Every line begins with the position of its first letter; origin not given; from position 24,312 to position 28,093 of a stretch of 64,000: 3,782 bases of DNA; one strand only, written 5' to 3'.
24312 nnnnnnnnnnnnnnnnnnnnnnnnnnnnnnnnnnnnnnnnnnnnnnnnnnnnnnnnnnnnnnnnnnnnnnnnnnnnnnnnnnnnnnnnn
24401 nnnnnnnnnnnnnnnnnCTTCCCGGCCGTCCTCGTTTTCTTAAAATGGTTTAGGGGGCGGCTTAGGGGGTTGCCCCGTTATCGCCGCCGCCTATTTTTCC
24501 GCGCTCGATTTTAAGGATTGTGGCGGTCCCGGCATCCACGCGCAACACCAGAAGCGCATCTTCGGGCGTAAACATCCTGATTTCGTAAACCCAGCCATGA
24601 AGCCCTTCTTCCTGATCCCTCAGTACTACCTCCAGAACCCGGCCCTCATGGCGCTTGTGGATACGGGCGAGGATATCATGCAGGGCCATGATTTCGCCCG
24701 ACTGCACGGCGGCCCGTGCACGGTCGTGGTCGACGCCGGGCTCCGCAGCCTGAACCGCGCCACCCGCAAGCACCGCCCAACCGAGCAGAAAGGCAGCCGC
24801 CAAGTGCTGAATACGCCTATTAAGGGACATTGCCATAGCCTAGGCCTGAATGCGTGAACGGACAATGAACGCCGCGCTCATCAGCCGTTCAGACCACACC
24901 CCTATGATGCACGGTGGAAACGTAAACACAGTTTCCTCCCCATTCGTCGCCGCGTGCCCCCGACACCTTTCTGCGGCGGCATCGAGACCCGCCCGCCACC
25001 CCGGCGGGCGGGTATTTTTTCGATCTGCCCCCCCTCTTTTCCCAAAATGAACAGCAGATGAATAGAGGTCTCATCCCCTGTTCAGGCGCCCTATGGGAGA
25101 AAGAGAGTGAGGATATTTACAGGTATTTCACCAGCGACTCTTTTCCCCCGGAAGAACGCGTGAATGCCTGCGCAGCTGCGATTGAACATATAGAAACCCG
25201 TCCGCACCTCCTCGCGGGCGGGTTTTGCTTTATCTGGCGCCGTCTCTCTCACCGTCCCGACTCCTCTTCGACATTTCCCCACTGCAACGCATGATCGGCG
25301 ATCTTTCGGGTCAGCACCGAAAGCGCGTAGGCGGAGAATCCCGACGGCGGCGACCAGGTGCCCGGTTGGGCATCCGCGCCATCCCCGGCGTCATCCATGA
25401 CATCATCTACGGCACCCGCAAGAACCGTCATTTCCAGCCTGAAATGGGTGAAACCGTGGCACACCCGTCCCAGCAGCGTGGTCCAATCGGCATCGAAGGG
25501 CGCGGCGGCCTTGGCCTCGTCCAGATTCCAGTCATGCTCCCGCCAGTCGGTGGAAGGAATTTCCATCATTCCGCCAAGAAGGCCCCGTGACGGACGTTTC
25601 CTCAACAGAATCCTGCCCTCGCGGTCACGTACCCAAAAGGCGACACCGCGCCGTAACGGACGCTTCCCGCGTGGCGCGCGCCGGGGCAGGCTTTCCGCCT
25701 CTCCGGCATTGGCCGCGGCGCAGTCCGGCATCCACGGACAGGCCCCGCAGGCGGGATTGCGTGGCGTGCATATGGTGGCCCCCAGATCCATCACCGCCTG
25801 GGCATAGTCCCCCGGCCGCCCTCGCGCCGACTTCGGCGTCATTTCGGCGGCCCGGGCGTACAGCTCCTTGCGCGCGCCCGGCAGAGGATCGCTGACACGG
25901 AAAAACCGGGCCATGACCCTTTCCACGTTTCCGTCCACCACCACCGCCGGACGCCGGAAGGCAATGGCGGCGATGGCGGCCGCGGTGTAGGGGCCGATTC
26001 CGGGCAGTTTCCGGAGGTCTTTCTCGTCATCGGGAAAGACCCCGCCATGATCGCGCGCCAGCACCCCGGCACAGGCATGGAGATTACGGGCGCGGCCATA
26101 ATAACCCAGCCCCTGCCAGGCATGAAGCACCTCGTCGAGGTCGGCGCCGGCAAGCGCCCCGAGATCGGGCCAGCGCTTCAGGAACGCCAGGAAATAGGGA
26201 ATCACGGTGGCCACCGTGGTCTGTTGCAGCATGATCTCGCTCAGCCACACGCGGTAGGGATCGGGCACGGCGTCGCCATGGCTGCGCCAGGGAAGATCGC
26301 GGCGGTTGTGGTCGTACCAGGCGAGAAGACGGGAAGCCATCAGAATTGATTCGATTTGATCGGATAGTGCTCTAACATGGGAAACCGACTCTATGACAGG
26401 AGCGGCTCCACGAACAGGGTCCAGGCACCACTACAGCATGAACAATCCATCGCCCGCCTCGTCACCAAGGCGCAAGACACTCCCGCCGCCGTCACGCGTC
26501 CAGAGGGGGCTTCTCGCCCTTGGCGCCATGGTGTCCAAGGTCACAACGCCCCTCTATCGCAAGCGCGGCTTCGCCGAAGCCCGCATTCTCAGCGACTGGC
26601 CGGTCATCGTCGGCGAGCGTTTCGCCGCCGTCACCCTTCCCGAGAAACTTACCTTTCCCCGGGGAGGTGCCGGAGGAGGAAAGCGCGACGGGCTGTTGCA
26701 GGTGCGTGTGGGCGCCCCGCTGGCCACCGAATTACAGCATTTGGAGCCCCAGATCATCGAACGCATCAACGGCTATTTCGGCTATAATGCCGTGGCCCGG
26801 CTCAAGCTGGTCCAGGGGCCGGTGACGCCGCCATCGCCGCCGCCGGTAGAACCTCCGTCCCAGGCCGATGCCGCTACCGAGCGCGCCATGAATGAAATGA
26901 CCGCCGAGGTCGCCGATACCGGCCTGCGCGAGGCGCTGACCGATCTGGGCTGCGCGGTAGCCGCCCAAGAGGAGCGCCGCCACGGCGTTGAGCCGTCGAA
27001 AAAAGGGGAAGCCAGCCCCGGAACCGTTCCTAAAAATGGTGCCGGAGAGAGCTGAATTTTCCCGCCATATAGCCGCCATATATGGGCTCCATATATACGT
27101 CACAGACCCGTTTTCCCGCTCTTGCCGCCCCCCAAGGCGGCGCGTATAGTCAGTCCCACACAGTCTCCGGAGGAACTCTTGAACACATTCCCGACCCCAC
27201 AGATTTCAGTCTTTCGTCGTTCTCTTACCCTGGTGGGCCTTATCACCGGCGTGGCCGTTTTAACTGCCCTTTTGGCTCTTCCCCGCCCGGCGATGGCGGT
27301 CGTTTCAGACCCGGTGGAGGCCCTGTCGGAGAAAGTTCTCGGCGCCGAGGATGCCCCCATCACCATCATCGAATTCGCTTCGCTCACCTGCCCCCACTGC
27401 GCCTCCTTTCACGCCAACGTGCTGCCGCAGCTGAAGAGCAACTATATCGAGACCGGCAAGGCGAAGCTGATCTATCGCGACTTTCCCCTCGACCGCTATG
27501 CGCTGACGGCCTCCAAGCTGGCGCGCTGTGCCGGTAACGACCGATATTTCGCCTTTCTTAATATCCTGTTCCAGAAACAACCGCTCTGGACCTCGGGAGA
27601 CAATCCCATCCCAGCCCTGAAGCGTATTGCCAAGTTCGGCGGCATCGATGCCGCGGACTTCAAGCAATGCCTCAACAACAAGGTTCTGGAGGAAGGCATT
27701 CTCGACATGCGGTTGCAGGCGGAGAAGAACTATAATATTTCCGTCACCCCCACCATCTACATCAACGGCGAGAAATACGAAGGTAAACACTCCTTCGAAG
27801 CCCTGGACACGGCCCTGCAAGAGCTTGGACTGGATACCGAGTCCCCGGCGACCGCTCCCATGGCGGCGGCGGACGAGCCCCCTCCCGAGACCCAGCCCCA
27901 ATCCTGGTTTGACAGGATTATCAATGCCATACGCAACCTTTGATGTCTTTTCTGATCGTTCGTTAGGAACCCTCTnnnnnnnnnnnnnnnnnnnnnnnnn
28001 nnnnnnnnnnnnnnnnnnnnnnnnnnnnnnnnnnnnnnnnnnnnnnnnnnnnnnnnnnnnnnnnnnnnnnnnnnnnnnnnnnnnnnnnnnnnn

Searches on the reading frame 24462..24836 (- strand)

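Call 61: search_protein_families(library=pfam, proteins=[window:24462-24836:-], max_evalue=0.001)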
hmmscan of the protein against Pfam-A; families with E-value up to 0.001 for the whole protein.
window:24462-24836:- (124 aa): 1 family
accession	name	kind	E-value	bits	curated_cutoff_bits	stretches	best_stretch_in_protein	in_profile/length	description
PF03413.25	PepSY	-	8e-06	26.5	24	1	52-111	4-60/60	Peptidase propeptide and YPEB domain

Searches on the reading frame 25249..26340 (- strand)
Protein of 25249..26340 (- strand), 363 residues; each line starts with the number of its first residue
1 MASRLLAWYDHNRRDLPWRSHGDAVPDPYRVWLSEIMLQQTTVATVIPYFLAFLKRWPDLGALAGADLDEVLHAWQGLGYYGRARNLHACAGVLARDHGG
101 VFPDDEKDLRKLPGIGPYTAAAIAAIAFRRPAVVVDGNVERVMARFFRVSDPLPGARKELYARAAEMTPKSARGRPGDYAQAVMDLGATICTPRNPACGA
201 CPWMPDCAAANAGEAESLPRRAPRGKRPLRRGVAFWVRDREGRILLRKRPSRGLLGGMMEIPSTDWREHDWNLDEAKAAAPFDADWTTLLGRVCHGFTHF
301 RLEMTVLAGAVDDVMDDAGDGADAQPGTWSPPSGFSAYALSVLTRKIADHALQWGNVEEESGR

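Call 16: search_protein_families(library=pfam, proteins=[window:25249-26340:-], max_evalue=0.0001)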
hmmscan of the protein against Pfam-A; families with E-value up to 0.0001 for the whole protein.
window:25249-26340:- (363 aa): 4 families
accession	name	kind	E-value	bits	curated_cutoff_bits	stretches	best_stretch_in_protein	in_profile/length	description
PF00730.31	HhH-GPD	-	3.9e-19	69.4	26.2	1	34-154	2-95/108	HhH-GPD superfamily base excision DNA repair protein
PF14815.12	NUDIX_4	-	5.1e-18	65.4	35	1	234-349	2-112/113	NUDIX domain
PF00633.29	HHH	-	6.6e-09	35.6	24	1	98-125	2-29/30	Helix-hairpin-helix motif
PF10576.14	EndIII_4Fe-2S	-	2.9e-05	24.6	20.5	1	191-207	1-17/17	Iron-sulfur binding domain of endonuclease III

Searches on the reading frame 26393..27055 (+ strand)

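Call 61: search_protein_families(library=pfam, proteins=[window:26393-27055:+], max_evalue=0.001)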
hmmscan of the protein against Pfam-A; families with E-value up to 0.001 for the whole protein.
window:26393-27055:+ (220 aa): 1 family
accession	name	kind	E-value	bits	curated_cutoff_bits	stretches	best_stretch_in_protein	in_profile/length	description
PF05258.17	DciA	-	3.5e-14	53.2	24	1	44-138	3-88/89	Dna[CI] antecedent, DciA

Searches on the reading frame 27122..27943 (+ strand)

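Call 61: search_protein_families(library=pfam, proteins=[window:27122-27943:+], max_evalue=0.001)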
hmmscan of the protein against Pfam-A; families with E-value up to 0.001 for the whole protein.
window:27122-27943:+ (273 aa): 2 families
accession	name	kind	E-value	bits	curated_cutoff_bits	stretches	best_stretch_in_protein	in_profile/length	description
PF13462.12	Thioredoxin_4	-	8.5e-43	146.8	23.2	1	70-233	5-164/165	Thioredoxin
PF01323.26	DSBA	-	6.4e-09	36.3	25.6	0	156-233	113-191/191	DSBA-like thioredoxin domain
